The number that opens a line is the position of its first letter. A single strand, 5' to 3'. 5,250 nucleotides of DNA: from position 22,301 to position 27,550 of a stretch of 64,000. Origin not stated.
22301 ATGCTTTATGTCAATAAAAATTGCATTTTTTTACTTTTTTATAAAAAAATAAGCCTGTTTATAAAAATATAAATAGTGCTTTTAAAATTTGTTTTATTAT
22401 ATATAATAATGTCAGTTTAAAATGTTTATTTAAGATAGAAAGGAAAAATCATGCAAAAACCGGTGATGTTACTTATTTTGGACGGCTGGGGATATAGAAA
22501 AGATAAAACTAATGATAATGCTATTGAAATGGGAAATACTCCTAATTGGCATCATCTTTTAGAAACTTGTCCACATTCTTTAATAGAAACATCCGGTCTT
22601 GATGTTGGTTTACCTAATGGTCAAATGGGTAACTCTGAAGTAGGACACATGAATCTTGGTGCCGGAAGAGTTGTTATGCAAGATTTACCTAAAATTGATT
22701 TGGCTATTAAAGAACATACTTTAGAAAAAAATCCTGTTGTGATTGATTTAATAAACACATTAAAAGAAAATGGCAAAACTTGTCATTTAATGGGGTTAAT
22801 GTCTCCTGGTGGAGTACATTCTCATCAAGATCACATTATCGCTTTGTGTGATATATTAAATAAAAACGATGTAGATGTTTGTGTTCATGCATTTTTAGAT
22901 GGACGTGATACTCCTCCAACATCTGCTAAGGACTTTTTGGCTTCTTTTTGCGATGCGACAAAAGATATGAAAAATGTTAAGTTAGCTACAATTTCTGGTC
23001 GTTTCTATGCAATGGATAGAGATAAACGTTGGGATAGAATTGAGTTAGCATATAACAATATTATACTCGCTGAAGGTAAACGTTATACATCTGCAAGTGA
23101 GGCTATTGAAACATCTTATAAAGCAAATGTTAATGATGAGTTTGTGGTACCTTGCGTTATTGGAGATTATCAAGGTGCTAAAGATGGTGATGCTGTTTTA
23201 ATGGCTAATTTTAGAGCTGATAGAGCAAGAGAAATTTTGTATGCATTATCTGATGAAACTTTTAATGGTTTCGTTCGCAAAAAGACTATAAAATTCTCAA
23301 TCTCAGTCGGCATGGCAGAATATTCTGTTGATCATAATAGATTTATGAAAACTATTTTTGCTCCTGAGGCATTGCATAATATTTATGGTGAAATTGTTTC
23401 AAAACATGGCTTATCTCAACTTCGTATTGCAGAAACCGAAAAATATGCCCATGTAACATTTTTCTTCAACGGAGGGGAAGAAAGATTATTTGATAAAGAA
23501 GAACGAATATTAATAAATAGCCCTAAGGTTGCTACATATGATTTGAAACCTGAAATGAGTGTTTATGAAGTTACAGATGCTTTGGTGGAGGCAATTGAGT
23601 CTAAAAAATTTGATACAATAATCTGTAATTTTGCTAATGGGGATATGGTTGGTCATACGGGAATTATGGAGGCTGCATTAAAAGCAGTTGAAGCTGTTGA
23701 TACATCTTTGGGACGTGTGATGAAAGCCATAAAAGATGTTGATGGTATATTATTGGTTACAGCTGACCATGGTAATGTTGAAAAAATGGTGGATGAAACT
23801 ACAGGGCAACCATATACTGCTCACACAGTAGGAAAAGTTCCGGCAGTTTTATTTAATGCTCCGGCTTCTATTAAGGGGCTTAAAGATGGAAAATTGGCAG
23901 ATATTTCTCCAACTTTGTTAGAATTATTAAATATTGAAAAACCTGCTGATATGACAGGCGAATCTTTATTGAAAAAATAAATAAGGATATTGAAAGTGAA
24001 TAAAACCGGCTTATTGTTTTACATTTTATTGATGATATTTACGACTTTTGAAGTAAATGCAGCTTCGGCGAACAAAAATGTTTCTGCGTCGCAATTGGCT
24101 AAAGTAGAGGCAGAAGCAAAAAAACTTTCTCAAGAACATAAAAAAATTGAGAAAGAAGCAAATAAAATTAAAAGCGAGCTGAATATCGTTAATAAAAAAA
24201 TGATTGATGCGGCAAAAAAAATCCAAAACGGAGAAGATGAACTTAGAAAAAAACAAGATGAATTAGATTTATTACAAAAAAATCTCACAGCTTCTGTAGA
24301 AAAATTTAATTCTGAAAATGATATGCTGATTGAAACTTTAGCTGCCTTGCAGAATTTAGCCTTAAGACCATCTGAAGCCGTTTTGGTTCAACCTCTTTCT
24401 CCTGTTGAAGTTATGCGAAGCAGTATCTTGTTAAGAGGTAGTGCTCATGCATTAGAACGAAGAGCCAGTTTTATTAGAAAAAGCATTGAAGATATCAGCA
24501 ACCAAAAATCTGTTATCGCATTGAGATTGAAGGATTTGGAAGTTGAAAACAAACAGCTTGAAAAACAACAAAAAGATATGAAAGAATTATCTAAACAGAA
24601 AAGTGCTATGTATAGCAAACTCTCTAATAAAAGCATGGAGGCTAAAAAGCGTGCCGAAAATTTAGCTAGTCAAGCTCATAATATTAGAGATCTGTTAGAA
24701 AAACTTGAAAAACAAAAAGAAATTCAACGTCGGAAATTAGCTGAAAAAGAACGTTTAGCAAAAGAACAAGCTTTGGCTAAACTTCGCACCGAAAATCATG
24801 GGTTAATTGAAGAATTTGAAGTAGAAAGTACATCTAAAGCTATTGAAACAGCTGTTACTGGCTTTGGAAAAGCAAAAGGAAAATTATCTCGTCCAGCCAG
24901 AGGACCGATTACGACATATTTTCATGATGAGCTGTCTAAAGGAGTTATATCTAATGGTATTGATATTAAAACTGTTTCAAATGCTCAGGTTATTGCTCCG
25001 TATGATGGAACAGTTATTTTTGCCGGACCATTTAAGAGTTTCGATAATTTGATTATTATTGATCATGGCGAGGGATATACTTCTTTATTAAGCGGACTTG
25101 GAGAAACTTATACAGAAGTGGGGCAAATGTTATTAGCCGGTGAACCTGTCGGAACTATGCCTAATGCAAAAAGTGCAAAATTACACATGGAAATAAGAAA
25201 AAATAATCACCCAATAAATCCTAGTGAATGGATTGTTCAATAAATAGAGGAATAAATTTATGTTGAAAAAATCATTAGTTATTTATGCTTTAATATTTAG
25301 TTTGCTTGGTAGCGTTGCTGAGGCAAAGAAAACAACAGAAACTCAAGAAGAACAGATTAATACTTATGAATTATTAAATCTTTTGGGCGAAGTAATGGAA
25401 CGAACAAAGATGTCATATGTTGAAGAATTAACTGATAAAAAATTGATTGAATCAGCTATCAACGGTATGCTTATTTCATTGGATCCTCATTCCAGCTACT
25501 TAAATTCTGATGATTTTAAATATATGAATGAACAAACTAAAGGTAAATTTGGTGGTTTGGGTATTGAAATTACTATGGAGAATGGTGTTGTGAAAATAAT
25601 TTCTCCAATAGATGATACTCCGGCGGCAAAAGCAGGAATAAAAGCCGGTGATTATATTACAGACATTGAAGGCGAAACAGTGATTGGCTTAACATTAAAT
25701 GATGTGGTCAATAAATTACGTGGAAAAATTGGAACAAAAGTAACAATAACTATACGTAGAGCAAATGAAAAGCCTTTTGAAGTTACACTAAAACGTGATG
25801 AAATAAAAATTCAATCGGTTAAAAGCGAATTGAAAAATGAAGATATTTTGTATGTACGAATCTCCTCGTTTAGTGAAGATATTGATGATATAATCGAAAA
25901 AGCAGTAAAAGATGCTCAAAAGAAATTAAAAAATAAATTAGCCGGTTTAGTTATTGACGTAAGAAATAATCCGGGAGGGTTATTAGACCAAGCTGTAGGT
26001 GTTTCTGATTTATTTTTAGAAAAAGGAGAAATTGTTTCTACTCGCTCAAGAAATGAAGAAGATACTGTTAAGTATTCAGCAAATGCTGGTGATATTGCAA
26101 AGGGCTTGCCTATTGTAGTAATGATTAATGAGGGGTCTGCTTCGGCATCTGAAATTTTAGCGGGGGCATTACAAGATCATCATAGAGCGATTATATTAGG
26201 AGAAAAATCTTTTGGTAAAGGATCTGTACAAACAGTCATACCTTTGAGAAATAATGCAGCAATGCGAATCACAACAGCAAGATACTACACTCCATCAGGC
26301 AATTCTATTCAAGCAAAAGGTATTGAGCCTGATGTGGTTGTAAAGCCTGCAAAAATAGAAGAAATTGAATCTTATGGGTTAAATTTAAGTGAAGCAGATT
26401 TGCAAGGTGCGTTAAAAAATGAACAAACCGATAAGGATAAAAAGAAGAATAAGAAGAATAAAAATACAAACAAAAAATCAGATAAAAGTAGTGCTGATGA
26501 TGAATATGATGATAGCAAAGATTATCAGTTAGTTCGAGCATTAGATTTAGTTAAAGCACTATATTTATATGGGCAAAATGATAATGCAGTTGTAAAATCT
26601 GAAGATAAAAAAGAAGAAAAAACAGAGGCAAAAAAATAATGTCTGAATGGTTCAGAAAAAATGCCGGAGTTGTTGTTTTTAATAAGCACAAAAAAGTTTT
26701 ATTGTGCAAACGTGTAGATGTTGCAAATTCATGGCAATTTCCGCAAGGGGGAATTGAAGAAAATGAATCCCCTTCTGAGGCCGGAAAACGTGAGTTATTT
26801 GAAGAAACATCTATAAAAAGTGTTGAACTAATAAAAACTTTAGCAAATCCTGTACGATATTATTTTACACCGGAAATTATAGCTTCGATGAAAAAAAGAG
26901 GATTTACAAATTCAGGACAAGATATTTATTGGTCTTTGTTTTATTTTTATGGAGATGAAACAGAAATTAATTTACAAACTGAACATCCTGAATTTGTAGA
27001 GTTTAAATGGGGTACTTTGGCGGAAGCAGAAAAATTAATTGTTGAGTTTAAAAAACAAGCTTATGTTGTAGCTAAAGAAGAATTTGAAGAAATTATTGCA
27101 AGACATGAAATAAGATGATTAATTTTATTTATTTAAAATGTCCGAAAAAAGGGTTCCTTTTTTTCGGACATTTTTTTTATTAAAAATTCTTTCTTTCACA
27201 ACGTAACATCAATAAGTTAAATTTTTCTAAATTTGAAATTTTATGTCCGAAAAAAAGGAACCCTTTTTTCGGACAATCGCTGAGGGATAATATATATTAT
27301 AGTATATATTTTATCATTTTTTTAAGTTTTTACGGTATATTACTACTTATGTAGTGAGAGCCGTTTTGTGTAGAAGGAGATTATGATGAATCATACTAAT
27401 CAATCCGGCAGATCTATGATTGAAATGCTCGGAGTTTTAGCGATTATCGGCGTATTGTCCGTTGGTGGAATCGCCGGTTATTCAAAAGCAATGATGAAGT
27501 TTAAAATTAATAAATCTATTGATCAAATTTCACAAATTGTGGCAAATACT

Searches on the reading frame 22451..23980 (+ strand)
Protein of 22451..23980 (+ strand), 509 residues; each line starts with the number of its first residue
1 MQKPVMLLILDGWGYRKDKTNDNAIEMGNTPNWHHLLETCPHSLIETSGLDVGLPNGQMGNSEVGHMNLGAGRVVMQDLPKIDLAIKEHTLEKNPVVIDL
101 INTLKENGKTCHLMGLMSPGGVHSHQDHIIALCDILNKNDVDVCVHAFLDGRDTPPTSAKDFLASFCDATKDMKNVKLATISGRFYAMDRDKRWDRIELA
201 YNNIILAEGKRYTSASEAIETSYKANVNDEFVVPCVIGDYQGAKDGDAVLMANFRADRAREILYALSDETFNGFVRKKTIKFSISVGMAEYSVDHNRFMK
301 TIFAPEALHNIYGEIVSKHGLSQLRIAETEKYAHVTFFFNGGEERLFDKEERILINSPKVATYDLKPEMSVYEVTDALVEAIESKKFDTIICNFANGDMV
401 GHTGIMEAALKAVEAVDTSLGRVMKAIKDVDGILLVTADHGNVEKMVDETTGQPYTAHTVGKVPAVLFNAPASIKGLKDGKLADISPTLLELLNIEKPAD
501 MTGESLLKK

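Call 45: search_protein_families(library=pfam, proteins=[window:22451-23980:+], max_evalue=0.001)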
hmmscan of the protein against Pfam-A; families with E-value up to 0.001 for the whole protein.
window:22451-23980:+ (509 aa): 3 families
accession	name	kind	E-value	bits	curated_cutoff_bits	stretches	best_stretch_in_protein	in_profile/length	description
PF01676.23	Metalloenzyme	-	3.7e-82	276.1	24.3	1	3-497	1-252/252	Metalloenzyme superfamily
PF06415.18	iPGM_N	-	2.9e-74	249.6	27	1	82-292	1-216/217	BPG-independent PGAM N-terminus (iPGM_N)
PF01663.27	Phosphodiest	-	6.1e-05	23.2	23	1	381-442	157-221/342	Type I phosphodiesterase / nucleotide pyrophosphatase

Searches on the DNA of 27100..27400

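Call 82: search_rna_families(source=window, start=27100, end=27400, threshold=evalue, max_evalue=1)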
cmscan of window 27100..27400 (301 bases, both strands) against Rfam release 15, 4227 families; matches with E-value up to 1: 18.
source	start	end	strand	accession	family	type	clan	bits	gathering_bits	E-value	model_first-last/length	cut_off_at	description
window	27139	27276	+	RF04174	MIR4208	Gene; miRNA;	-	44.7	140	6.7e-06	1-191/191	no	MIR4208 microRNA precursor family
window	27139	27275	-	RF04174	MIR4208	Gene; miRNA;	-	42.2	140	2.2e-05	29-161/191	no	MIR4208 microRNA precursor family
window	27136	27278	+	RF04205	MIR2606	Gene; miRNA;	-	40.5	139.7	5.7e-05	1-165/165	no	MIR2606 microRNA precursor family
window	27139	27275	+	RF04128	MIR8562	Gene; miRNA;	-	35.5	211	4.5e-05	1-242/242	no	MIR8562 microRNA precursor family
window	27142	27273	-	RF03839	MIR2599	Gene; miRNA;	-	33.6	120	6.7e-05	1-132/132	no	MIR2599 microRNA precursor family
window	27139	27275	-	RF04128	MIR8562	Gene; miRNA;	-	31.3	211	0.0004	1-242/242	no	MIR8562 microRNA precursor family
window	27135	27223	-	RF02434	SpF39_sRNA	Gene; sRNA;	-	27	60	0.16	1-109/109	no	Streptococcus sRNA SpF39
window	27142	27272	+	RF03483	MIR319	Gene; miRNA;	-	26.1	54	0.0014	1-92/92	no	MIR319 microRNA precursor family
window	27138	27275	+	RF04088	MIR812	Gene; miRNA;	-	25.4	80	0.52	24-205/205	no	MIR812 microRNA precursor family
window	27131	27175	+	RF00697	mir-186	Gene; miRNA;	-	24.6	70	0.012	1-82/82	no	mir-186 microRNA precursor family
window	27140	27274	+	RF04150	MIR2655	Gene; miRNA;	-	21.6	122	0.25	28-239/267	no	MIR2655 microRNA precursor family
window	27123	27185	+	RF03616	MIR1888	Gene; miRNA;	-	19.2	72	0.33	1-101/101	no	MIR1888 microRNA precursor family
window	27106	27175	+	RF01459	rliE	Gene; sRNA;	-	18.8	90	0.6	1-222/222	no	Listeria sRNA rliE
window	27133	27174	-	RF03904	MIR7991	Gene; miRNA;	-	17.8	58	0.38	1-47/47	no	MIR7991 microRNA precursor family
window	27136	27216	-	RF01431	snoR135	Gene; snRNA; snoRNA; HACA-box;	-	17.6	45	0.26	1-143/143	no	small nucleolar RNA snoR135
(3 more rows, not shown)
